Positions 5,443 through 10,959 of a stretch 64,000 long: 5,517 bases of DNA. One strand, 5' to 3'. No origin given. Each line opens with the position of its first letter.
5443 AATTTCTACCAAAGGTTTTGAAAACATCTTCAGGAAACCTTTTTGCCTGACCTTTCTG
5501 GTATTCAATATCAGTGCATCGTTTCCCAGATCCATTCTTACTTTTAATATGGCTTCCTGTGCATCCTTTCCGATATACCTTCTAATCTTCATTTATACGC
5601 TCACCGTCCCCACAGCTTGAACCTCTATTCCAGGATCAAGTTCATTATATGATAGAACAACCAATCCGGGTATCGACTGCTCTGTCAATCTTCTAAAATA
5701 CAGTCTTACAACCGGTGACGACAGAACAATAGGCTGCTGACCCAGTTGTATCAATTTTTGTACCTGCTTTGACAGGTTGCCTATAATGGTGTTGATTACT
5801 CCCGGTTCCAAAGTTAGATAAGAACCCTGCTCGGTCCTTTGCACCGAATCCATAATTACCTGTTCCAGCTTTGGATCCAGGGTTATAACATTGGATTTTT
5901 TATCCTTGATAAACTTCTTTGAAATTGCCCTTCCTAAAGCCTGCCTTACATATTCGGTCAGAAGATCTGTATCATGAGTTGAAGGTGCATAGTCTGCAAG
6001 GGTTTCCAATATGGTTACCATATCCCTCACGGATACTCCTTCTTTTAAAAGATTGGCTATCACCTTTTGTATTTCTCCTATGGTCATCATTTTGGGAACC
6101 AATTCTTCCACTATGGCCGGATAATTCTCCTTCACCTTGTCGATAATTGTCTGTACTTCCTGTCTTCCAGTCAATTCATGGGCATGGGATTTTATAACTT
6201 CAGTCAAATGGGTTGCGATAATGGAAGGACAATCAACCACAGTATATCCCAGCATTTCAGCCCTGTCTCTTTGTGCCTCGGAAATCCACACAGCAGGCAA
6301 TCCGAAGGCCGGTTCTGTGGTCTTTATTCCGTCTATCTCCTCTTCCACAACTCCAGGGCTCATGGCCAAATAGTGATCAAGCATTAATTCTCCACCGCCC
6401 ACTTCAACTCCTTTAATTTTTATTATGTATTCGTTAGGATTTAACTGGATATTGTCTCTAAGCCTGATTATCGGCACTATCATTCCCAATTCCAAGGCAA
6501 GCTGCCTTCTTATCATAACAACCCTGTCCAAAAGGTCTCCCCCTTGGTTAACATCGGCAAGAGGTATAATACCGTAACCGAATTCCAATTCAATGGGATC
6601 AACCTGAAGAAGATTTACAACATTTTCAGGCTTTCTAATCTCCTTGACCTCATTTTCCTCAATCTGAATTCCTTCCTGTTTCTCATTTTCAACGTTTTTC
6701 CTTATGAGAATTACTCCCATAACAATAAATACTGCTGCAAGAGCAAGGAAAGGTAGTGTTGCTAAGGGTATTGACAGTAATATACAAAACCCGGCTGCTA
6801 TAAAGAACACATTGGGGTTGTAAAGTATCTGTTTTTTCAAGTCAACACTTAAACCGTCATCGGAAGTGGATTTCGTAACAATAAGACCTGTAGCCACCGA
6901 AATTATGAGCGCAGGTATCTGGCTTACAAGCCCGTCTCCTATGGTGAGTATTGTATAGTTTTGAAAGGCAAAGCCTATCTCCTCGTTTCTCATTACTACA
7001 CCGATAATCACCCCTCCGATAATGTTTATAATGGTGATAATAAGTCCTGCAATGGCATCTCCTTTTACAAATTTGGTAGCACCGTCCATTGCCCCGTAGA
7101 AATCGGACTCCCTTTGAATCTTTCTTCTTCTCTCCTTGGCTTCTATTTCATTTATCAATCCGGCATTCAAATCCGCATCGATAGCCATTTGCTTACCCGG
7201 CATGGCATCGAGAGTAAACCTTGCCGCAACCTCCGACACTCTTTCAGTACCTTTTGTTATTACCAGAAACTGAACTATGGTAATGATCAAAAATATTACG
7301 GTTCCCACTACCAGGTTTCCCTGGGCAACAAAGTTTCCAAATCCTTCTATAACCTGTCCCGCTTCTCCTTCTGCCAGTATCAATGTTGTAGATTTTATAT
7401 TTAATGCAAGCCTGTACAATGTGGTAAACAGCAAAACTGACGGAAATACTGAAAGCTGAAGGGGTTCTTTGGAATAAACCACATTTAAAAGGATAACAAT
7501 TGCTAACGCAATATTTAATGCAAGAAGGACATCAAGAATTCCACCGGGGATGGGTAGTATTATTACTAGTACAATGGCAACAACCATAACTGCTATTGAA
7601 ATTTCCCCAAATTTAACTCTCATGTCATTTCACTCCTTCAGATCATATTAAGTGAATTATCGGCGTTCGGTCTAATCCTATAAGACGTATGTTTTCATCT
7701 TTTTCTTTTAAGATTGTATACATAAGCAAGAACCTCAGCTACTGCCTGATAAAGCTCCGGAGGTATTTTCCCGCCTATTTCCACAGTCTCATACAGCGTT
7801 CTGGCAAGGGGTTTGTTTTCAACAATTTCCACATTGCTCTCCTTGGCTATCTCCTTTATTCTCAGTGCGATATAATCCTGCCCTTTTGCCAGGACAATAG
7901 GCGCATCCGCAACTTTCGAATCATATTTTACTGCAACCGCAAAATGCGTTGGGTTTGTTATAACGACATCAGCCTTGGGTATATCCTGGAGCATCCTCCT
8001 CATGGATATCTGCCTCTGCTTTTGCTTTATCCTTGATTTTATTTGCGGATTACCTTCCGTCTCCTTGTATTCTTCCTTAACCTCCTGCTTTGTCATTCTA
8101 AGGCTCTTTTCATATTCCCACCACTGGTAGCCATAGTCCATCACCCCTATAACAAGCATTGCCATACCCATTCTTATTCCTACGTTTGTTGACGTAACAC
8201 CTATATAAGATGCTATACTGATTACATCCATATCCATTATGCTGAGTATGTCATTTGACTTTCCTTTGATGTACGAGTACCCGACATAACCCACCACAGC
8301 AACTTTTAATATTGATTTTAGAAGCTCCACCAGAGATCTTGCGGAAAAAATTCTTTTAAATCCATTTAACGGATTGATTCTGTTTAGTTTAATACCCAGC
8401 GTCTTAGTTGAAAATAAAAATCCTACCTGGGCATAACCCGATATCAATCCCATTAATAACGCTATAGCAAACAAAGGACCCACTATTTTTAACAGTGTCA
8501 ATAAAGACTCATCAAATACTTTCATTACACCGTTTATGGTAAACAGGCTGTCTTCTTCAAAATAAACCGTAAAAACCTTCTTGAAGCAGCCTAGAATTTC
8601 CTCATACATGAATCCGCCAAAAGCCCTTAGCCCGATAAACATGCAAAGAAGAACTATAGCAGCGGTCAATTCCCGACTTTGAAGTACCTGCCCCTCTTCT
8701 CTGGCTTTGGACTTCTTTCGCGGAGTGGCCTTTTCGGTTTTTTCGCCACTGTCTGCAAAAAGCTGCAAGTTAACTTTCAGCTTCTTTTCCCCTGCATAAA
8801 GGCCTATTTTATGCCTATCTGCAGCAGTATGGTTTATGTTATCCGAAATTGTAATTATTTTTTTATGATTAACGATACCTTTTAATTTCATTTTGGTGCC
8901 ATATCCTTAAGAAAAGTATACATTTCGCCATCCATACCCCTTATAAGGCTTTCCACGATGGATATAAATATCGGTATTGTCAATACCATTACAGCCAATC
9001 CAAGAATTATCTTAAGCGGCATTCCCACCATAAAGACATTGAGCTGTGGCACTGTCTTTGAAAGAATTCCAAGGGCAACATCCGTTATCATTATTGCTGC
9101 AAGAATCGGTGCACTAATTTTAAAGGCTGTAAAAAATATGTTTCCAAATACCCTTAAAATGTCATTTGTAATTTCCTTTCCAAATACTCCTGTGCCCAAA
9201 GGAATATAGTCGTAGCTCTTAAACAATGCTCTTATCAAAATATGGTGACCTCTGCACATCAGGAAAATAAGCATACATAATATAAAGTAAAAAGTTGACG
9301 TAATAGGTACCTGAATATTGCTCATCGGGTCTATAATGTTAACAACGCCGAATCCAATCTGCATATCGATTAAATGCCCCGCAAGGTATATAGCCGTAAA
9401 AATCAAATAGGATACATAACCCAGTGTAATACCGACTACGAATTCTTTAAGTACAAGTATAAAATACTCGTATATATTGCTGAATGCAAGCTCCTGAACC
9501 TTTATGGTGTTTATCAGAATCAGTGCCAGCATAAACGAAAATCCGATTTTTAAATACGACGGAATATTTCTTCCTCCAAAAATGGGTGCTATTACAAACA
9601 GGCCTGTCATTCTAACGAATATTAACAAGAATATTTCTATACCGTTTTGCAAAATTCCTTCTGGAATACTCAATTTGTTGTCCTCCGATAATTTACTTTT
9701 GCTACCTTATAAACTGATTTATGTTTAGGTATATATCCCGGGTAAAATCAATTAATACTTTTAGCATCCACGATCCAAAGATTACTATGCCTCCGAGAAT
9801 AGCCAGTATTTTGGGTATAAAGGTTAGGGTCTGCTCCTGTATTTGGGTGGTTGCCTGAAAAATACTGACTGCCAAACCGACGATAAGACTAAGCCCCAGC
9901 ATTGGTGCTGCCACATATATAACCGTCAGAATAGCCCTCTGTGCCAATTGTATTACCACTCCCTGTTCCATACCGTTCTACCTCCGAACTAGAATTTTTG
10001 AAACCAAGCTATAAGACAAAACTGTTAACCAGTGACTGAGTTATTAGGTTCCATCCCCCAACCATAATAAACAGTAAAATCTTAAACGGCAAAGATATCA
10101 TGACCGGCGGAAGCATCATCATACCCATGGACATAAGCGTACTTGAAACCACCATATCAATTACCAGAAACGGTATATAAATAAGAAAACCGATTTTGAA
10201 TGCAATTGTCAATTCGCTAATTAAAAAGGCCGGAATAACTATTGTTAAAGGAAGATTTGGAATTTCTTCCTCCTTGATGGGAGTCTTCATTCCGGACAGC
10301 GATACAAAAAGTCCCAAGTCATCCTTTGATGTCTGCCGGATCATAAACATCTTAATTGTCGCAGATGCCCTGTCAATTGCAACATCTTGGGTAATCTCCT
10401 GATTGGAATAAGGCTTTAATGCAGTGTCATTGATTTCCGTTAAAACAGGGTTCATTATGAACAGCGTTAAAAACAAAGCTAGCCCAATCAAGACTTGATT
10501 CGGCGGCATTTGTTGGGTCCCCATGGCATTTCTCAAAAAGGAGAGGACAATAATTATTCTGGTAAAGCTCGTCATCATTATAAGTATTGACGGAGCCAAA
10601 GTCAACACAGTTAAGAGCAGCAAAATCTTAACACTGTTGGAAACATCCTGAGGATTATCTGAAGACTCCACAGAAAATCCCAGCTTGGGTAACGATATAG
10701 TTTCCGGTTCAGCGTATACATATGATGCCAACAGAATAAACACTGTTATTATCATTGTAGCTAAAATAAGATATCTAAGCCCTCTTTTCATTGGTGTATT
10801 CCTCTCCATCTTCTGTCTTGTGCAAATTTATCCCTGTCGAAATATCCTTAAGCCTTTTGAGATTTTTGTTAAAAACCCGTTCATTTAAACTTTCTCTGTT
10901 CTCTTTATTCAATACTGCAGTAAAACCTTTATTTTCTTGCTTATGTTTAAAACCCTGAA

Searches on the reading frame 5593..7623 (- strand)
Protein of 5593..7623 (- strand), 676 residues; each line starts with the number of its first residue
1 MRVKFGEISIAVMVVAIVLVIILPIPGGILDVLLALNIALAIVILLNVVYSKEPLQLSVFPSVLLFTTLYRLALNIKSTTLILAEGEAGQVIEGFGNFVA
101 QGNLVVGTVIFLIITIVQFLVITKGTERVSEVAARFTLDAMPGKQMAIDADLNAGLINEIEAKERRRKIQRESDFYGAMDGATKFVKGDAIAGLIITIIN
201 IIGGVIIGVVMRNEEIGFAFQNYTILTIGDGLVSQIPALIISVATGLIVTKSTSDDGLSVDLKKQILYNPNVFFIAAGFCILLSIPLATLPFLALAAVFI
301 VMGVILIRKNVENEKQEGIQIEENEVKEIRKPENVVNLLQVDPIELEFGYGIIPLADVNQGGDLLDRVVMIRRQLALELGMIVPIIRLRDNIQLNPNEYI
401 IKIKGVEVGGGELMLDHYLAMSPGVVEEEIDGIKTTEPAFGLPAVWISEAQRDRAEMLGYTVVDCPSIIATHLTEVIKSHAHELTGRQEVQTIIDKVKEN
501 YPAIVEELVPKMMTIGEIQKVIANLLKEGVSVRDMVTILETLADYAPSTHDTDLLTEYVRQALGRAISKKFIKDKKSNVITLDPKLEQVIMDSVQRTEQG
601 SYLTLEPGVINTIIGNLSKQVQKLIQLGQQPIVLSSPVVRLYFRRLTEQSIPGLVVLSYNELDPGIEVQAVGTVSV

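Call 46: search_protein_families(library=pfam, proteins=[window:5593-7623:-], max_evalue=0.00001)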
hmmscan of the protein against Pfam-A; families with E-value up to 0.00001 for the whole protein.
window:5593-7623:- (676 aa): 1 family
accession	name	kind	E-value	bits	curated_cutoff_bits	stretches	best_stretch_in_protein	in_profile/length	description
PF00771.25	FHIPEP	-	2.7e-270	899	29.1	1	17-666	1-656/657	FHIPEP family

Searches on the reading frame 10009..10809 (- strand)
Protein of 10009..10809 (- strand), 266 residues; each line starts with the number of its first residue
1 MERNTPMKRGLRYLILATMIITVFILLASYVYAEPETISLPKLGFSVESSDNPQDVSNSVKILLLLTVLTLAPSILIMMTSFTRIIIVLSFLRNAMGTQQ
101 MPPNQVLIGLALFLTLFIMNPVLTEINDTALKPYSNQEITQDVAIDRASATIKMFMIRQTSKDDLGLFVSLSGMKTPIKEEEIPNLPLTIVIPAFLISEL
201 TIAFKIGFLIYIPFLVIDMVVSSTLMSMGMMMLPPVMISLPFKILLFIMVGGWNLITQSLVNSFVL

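Call 46: search_protein_families(library=pfam, proteins=[window:10009-10809:-], max_evalue=0.00001)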
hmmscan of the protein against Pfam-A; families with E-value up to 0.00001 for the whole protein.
window:10009-10809:- (266 aa): 1 family
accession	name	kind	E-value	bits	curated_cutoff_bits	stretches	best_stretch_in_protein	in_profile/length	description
PF00813.25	FliP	-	3.9e-82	275.3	26.9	1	65-260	1-191/191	FliP family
